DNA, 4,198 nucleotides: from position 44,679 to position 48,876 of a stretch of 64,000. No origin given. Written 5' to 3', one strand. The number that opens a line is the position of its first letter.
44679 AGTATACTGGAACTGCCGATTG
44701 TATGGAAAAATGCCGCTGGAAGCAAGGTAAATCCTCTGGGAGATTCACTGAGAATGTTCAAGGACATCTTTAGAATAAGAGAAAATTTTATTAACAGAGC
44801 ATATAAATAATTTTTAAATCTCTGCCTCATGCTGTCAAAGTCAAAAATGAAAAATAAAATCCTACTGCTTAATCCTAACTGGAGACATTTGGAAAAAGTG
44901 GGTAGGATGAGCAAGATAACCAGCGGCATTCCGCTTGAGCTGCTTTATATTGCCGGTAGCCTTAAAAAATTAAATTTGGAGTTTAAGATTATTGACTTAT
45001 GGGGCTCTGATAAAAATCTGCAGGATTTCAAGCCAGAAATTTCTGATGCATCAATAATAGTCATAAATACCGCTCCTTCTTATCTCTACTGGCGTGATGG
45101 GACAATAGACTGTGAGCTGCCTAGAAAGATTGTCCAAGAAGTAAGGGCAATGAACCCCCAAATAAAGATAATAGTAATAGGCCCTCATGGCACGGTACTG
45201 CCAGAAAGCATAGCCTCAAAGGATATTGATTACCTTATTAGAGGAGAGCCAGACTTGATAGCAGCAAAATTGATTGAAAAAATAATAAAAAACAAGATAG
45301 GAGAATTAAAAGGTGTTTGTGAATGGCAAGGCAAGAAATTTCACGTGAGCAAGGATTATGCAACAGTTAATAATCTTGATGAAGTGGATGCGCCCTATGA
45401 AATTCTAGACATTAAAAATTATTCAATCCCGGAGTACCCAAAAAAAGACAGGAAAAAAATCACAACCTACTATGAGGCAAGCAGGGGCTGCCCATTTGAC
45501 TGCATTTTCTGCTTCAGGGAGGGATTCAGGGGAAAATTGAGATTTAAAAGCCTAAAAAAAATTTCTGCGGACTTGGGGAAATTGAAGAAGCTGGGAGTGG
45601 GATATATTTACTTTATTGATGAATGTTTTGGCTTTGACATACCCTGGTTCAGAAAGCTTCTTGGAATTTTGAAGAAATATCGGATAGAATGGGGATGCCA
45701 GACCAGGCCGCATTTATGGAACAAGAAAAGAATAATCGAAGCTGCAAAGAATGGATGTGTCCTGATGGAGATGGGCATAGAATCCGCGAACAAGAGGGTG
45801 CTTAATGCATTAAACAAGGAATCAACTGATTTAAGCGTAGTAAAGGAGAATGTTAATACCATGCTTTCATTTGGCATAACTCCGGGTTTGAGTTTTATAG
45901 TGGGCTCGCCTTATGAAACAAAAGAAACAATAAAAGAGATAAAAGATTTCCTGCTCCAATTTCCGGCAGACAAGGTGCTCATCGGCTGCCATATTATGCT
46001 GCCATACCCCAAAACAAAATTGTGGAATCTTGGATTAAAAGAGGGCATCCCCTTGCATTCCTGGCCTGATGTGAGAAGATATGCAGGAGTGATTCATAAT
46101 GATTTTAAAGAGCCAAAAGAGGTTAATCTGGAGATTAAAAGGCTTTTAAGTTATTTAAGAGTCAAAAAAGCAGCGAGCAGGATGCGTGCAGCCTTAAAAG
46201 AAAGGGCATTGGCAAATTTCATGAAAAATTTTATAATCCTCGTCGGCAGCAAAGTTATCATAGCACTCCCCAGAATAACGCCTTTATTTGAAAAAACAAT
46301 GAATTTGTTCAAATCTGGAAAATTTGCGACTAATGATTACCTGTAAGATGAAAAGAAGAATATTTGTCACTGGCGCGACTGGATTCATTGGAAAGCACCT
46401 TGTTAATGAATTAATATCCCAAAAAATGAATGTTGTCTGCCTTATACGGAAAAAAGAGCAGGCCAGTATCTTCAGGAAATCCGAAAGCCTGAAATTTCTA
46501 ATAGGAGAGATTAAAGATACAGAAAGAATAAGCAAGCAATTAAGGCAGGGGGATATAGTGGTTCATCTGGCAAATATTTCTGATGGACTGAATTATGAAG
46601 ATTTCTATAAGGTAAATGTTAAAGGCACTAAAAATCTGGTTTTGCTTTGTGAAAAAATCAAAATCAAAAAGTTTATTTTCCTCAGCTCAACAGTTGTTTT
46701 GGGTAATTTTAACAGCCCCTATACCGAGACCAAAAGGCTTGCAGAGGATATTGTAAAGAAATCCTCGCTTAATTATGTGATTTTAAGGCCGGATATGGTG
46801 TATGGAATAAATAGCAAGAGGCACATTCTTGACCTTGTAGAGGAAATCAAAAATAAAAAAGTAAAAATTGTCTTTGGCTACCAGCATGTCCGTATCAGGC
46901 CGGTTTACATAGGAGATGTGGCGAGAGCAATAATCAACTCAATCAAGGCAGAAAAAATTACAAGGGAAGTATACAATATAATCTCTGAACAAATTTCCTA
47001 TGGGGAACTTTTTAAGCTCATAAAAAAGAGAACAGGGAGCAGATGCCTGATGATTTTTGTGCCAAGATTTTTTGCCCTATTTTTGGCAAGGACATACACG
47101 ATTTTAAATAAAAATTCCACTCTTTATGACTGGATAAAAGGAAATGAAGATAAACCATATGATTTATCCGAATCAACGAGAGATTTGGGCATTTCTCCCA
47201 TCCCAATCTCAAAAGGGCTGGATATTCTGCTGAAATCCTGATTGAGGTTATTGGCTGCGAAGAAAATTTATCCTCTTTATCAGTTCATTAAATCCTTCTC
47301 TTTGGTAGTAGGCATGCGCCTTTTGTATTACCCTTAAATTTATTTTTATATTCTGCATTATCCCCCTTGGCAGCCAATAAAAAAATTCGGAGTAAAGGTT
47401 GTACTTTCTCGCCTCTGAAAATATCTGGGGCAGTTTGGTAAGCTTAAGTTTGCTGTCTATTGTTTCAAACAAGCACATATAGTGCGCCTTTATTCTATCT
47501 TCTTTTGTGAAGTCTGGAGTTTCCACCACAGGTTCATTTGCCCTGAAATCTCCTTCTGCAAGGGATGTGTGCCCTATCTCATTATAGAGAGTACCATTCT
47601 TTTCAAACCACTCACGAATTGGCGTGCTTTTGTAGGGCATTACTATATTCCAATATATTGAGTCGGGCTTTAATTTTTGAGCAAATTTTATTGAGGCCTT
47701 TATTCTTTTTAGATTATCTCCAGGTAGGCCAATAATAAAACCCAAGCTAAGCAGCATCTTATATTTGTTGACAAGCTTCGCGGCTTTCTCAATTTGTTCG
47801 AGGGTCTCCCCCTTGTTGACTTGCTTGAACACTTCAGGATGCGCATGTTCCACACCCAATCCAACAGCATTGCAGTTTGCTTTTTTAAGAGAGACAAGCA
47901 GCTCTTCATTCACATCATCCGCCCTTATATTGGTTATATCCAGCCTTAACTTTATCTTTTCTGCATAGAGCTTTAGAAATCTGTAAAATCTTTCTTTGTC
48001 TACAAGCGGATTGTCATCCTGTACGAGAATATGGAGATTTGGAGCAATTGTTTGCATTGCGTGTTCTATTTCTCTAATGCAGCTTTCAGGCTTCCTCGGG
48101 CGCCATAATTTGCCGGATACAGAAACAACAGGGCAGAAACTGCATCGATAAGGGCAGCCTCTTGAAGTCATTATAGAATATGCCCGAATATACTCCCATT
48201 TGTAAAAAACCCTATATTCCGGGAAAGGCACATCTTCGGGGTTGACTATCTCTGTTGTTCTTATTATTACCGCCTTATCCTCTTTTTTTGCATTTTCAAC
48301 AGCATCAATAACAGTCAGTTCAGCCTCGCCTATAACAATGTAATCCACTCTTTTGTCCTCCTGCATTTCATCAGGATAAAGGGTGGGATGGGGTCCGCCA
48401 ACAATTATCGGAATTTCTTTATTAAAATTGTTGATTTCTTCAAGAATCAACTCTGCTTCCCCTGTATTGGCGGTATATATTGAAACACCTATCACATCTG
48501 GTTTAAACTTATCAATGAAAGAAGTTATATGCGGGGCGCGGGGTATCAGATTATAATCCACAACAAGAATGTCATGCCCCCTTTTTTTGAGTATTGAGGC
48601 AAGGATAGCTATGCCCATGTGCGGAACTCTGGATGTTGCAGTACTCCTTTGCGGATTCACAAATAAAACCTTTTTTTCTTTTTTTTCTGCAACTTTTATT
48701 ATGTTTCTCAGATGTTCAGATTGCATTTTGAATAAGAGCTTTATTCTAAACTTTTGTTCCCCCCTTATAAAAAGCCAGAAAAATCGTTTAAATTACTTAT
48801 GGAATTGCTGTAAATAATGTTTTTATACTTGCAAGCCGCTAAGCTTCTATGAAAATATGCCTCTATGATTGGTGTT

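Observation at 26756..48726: Six paralogous B12-binding radical SAM enzymes spread through one surface-glycan cluster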

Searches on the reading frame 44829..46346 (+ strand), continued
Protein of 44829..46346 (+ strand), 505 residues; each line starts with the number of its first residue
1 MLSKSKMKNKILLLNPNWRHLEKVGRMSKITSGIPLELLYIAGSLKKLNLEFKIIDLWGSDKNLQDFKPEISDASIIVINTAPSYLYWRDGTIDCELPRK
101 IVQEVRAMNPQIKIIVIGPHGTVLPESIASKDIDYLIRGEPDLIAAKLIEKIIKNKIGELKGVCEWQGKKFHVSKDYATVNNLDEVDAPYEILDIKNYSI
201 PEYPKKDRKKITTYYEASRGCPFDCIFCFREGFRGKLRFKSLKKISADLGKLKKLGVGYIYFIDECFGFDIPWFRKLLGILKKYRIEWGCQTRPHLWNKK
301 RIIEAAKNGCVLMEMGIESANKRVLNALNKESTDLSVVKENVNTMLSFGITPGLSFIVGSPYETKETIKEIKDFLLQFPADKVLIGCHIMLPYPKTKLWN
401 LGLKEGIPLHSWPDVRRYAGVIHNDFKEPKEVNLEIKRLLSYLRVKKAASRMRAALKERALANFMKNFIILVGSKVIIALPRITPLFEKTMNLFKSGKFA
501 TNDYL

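Call 92: predict_structure(alignment_id=A6)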
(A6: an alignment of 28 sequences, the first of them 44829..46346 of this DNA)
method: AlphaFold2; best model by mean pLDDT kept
length: 505 residues; sequences in the alignment: 28
mean_pLDDT: 89.1   pTM: 0.88
mean pLDDT of the five models: 89.1, 88.2, 88.0, 87.8, 87.4
residues with pLDDT >= 90: 335; 70-90: 137; 50-70: 17; < 50: 16
segments of 3 or more residues with pLDDT < 50: 1-7, 496-501, 503-505
pLDDT, mean of each block of 10 residues (from residue 1): 54 94 75 90 97 95 95 97 81 85 97 94 86 94 97 92 92 92 93 89 84 91 85 80 96 96 79 93 96 91 96 94 94 93 97 95 96 94 90 91 95 88 94 91 91 89 89 90 74 51 48
secondary structure, 60 per line:
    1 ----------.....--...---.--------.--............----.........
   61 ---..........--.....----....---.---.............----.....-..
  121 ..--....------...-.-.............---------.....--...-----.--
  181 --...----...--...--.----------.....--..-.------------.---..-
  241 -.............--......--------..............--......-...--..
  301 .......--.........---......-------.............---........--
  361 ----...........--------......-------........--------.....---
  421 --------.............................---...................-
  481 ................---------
elements in order: E11-15 H36-47 E52-56 H57-60 H64-73 E76-80 H85-88 H96-108 E113-117 H119-122 H125-128 E135-137 H141-153 E163-167 E170-172 E211-215 H242-254 E257-262 H271-284 E287-292 H299-307 E310-318 H322-327 H335-347 E351-358 H365-375 E384-389 H397-404 H413-417 H429-457 H461-479 H481-496

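Call 94: fold_search(model_id=the predicted structure, library=pdb)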
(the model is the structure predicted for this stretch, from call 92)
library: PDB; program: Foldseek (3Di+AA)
matches with E <= 10: 1611; with E <= 0.001: 175
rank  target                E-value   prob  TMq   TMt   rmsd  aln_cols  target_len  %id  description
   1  6fd2_B                2.1e-20  1.00  0.64  0.71   6.8       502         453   16  Radical SAM 1,2-diol dehydratase AprD4 in complex with its substrate paromamine (released 2018-01-17)
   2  6fd2_A                4.2e-20  1.00  0.66  0.73   6.4       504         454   17  Radical SAM 1,2-diol dehydratase AprD4 in complex with its substrate paromamine (released 2018-01-17)
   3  9n1b                  3.9e-19  1.00  0.68  0.56   6.4       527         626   14  Crystal structure of CysS from Corallococcus sp. CA054B with 5'-deoxyadenosine, methionine, and pantetheinylated 3-metho (released 2026-01-28)
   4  9n1c                  5.9e-19  1.00  0.69  0.57   6.4       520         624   14  Crystal structure of CysS from Corallococcus sp. CA054B with 5'-deoxyadenosine, methionine, and pantetheinylated 3-ethox (released 2026-01-28)
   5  6wtf_A                2.1e-18  1.00  0.61  0.57   6.2       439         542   16  Structure of radical S-adenosylmethionine methyltransferase, TsrM, from Kitasatospora setae with tryptophan substrate  (released 2020-12-23)
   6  6wte_B                2.5e-18  1.00  0.60  0.57   6.7       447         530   16  Structure of radical S-adenosylmethionine methyltransferase, TsrM, from Kitasatospora setae with cobalamin and [4Fe-4S (released 2020-12-23)
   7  6wtf_B                3.3e-18  1.00  0.61  0.57   6.3       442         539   16  Structure of radical S-adenosylmethionine methyltransferase, TsrM, from Kitasatospora setae with tryptophan substrate  (released 2020-12-23)
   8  9n1d                  6.1e-18  1.00  0.69  0.57   6.5       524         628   14  Crystal structure of CysS from Corallococcus sp. CA054B with 5'-deoxyadenosine and methionine bound (released 2026-01-28)
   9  6wte_A                9.2e-18  1.00  0.58  0.52   7.6       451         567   16  Structure of radical S-adenosylmethionine methyltransferase, TsrM, from Kitasatospora setae with cobalamin and [4Fe-4S (released 2020-12-23)
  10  9ccb                  1.2e-17  1.00  0.61  0.72   6.7       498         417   16  X-ray crystal structure of methyl-coenzyme M reductase glutamine methylase (MgmA) from Methanothermobacter marburgensis  (released 2025-01-01)
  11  7kdx_A                1.0e-16  1.00  0.67  0.53   8.0       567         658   13  Crystal structure of Streptomyces tokunonesis TokK with hydroxycobalamin, 5'-deoxyadenosine, and methionine (released 2022-01-12)
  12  7kdx_B                2.1e-16  1.00  0.65  0.51   8.2       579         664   13  Crystal structure of Streptomyces tokunonesis TokK with hydroxycobalamin, 5'-deoxyadenosine, and methionine (released 2022-01-12)
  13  5ul4                  6.3e-16  1.00  0.65  0.47   7.1       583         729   16  Structure of Cobalamin-dependent S-adenosylmethionine radical enzyme OxsB with aqua-cobalamin and S-adenosylmethionine b (released 2017-04-19)
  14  7kdy_A                8.4e-16  1.00  0.65  0.51   6.8       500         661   14  Crystal structure of Streptomyces tokunonesis TokK with hydroxycobalamin, 5'-deoxyadenosine, methionine, and (2R)-pant (released 2022-01-12)
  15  5ul3                  1.7e-15  1.00  0.66  0.48   5.8       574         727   16  Structure of Cobalamin-dependent S-adenosylmethionine radical enzyme OxsB with aqua-cobalamin bound (released 2017-04-19)
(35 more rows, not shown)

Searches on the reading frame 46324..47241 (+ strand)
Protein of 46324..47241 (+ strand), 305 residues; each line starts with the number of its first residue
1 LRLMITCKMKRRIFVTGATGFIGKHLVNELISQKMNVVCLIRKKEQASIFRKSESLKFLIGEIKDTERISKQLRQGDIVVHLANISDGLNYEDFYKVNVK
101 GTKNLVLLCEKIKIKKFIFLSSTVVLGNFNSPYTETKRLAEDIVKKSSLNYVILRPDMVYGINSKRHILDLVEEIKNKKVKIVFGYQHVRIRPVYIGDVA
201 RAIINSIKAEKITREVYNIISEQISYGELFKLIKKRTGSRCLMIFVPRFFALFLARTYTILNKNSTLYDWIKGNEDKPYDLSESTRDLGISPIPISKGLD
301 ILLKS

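Call 6: search_protein_families(library=pfam, proteins=[window:46324-47241:+], max_evalue=0.01)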
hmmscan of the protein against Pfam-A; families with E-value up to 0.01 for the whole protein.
window:46324-47241:+ (305 aa): 12 families
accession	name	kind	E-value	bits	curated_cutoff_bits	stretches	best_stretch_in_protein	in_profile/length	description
PF01073.25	3Beta_HSD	-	1.3e-30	106.8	22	1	15-208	2-230/280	3-beta hydroxysteroid dehydrogenase/isomerase family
PF01370.27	Epimerase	-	1.5e-30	106.8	20.9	1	13-219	1-239/240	NAD dependent epimerase/dehydratase family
PF07993.18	NAD_binding_4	-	4.8e-24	85.3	20.1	3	15-52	1-41/258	Male sterility protein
PF13460.12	NAD_binding_10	-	5e-23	82.3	27.2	1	17-160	1-147/184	NAD(P)H-binding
PF02719.21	Polysacc_synt_2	-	2.1e-14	53.9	20.2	1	13-147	1-152/293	Polysaccharide biosynthesis protein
PF16363.11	GDP_Man_Dehyd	-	4.1e-14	53.2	27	1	14-139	1-147/332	GDP-mannose 4,6 dehydratase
PF04321.23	RmlD_sub_bind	-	5.5e-14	52.4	27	1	12-217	2-210/287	RmlD substrate binding domain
PF05368.20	NmrA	-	5.6e-13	49.6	27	1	9-247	1-244/298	NmrA-like family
PF08659.16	KR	-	0.0015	18.9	22.6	0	14-44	4-35/180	KR domain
PF03435.24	Sacchrp_dh_NADP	-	0.0023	18.7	25.1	1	13-83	1-76/129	Saccharopine dehydrogenase NADP binding domain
PF00106.31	adh_short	-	0.0028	17.6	26.6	1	13-72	3-67/195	short chain dehydrogenase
PF01113.26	DapB_N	-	0.008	16.7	25.6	0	12-82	2-74/124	Dihydrodipicolinate reductase, N-terminus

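Call 30: search_protein_families(library=ncbifam, proteins=[window:46324-47241:+], max_evalue=0.001)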
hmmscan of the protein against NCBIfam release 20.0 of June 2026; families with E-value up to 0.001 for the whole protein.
window:46324-47241:+ (305 aa): 38 families (the best 25 are shown)
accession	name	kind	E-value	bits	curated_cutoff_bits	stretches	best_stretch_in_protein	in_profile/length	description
TIGR01746.1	Thioester-redct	subfamily_domain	1.2e-20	74.1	213.35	2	13-47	2-38/371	thioester reductase domain-containing protein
NF042423.1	oxyalk_red_Shew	equivalog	1.5e-20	73.5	580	1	11-206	9-220/331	2-alkyl-3-oxoalkanoate reductase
NF042422.1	oxyalk_red_OleD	equivalog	2.8e-20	73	580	1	12-208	2-216/329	2-alkyl-3-oxoalkanoate reductase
TIGR04180.1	EDH_00030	hypoth_equivalog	1.9e-19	69.9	475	1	13-240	1-259/297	NAD-dependent 4,6-dehydratase LegB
TIGR03466.1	HpnA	hypoth_equivalog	9.3e-19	67.5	367.65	1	12-161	2-172/327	hopanoid-associated sugar epimerase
NF005539.0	PRK07201.1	equivalog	1.8e-17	63.3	549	1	13-161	3-179/657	SDR family oxidoreductase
TIGR01179.1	galE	equivalog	1.7e-16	60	262.3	1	12-139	1-139/332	UDP-glucose 4-epimerase GalE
TIGR02197.1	heptose_epim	equivalog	3.2e-14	52.8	274.6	1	13-185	1-164/316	ADP-glyceromanno-heptose 6-epimerase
TIGR03589.1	PseB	equivalog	1.2e-13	50.7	407.75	1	10-138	4-140/324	UDP-N-acetylglucosamine 4,6-dehydratase (inverting)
NF004520.0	PRK05865.1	equivalog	1.3e-13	49.7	1509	1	12-216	2-180/854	sugar epimerase family protein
TIGR01214.1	rmlD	equivalog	2.2e-13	49.9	224.05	1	12-243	1-232/285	dTDP-4-dehydrorhamnose reductase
NF052578.1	StrlDmthSdmBMthl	equivalog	6.8e-12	45.8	600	1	14-128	4-119/328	sterol demethylase protein SdmB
NF047350.1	aureusi_NRPS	equivalog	1.7e-11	41.8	2500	1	12-148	2029-2181/2373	aureusimine non-ribosomal peptide synthetase AusA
NF047837.1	UDPAcbARedWbcJ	equivalog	2.8e-11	42.9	500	1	65-244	36-222/372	UDP-2-acetamido-2,6-beta-L-arabino-hexul-4-ose reductase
NF041293.1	G6PDh_Azf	equivalog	1.2e-10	41.2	400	1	9-132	1-125/252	NAD-dependent glucose-6-phosphate dehydrogenase Azf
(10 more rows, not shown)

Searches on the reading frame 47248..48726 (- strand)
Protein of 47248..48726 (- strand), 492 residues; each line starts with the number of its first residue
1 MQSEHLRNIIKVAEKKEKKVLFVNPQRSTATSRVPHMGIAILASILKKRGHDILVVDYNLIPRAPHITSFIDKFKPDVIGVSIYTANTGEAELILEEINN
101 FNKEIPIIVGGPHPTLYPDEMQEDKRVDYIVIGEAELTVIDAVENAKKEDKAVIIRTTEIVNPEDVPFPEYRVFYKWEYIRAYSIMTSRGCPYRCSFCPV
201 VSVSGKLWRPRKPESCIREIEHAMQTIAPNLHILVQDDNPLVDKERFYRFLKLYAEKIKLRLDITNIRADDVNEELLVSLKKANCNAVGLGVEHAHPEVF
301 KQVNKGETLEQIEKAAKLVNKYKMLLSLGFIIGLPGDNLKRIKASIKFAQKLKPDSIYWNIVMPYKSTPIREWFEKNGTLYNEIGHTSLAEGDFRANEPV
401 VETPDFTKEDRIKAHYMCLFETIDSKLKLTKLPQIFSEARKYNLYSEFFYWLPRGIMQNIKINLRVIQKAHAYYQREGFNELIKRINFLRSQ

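Call 3: search_protein_families(library=pfam, proteins=[window:47248-48726:-])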
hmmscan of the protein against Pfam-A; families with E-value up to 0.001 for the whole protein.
window:47248-48726:- (492 aa): 2 families
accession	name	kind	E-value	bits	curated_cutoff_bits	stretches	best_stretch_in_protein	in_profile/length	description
PF04055.27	Radical_SAM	-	9.3e-23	81.6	29.5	1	187-349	3-166/166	Radical SAM superfamily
PF02310.24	B12-binding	-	4e-22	78.8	32.1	1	29-139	7-117/121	B12 binding domain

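Call 4: search_protein_families(library=ncbifam, proteins=[window:47248-48726:-])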
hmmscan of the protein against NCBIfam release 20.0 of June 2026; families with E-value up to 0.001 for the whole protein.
window:47248-48726:- (492 aa): 43 families (the best 25 are shown)
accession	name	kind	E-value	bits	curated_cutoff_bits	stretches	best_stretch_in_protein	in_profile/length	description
TIGR02026.1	BchE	equivalog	1.9e-34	119.4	481.35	1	20-371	2-384/497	magnesium-protoporphyrin IX monomethyl ester anaerobic oxidative cyclase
TIGR04072.2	rSAM_ladder_B12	equivalog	3.6e-31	108.3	360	1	20-355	2-352/443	lipid biosynthesis B12-binding/radical SAM protein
TIGR04013.1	B12_SAM_MJ_1487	hypoth_equivalog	5.7e-31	107.7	251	1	68-371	35-354/382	TIGR04013 family B12-binding domain/radical SAM domain-containing protein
TIGR04479.1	bcpD_PhpK_rSAM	subfamily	1.1e-29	103.2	600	1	137-370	197-427/504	PhpK family radical SAM P-methyltransferase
TIGR03471.1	HpnJ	equivalog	2.1e-29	102.7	577.6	1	165-385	182-398/472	hopanoid biosynthesis associated radical SAM protein HpnJ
TIGR04014.1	B12_SAM_MJ_0865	equivalog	8e-25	87.5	360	1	65-372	28-356/434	methyl-coenzyme M reductase glutamine C-methyltransferase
TIGR04385.1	B12_rSAM_cofa1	equivalog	1e-21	77.7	450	1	31-352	15-364/438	B12 lower ligand biosynthesis radical SAM protein BzaD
TIGR00089.1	TIGR00089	subfamily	2.4e-19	69.4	251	1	95-373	59-339/429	MiaB/RimO family radical SAM methylthiotransferase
TIGR04367.1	HpnR_B12_rSAM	equivalog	2.2e-17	62.8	650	1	33-370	19-369/490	hopanoid C-3 methylase HpnR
NF038361.1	rSAM_Sden_1168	equivalog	7.4e-16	57.8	575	1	69-379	134-478/560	Sden_1168 family B12-binding radical SAM P-methyltransferase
NF050148.1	rSAM_ApyD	equivalog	4.1e-14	51.9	750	1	34-338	23-352/645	RiPP biosynthesis radical SAM protein ApyD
TIGR01579.1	MiaB-like-C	equivalog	6.6e-12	45.4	357.05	1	94-353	55-319/416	tRNA (N(6)-L-threonylcarbamoyladenosine(37)-C(2))-methylthiotransferase MtaB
NF040542.1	rSAM_RCCLKC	equivalog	1.4e-11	44.2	450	1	186-343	184-341/423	arsinothricin biosynthesis radical SAM protein ArsL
TIGR04295.1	B12_rSAM_oligo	hypoth_equivalog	3.3e-11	42.5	400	1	180-321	198-330/422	TIGR04295 family B12-binding domain-containing radical SAM protein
TIGR03975.1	rSAM_ocin_1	subfamily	1e-10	40.8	281.85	1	71-344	124-422/606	RiPP maturation radical SAM C-methyltransferase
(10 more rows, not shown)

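Call 35: search_solved_structures(query=window:47248-48726:-, max_evalue=0.001)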
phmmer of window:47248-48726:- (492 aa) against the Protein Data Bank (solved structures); distinct sequences matched with E-value up to 0.001: 9.
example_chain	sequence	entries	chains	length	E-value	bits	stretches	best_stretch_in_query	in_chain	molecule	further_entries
9ccb_A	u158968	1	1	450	6.4e-13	51.3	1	177-370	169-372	Radical SAM core domain-containing protein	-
5ul2_A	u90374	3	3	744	6.9e-09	38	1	52-348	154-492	OxsB protein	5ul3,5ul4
6fd2_B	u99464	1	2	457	3.1e-07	32.5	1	184-373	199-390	Putative apramycin biosynthetic oxidoreductase 4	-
6wte_A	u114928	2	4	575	8.5e-07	31.1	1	183-347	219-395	B12-binding domain-containing protein | Tryptophan-C2-methyltransferase containing B12-binding domain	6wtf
4jc0_A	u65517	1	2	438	1.1e-05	27.5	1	158-356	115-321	Ribosomal protein S12 methylthiotransferase RimO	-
2qgq_A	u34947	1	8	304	3.2e-05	25.9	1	185-356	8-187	Protein TM_1862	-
5l7l_A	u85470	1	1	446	0.00032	22.6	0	286-377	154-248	ELP3 family, ELP3 family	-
6ia6_A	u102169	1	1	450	0.00033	22.6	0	286-377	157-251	ELP3 family, ELP3 family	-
5l7j_A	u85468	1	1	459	0.00035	22.5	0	286-377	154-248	ELP3 family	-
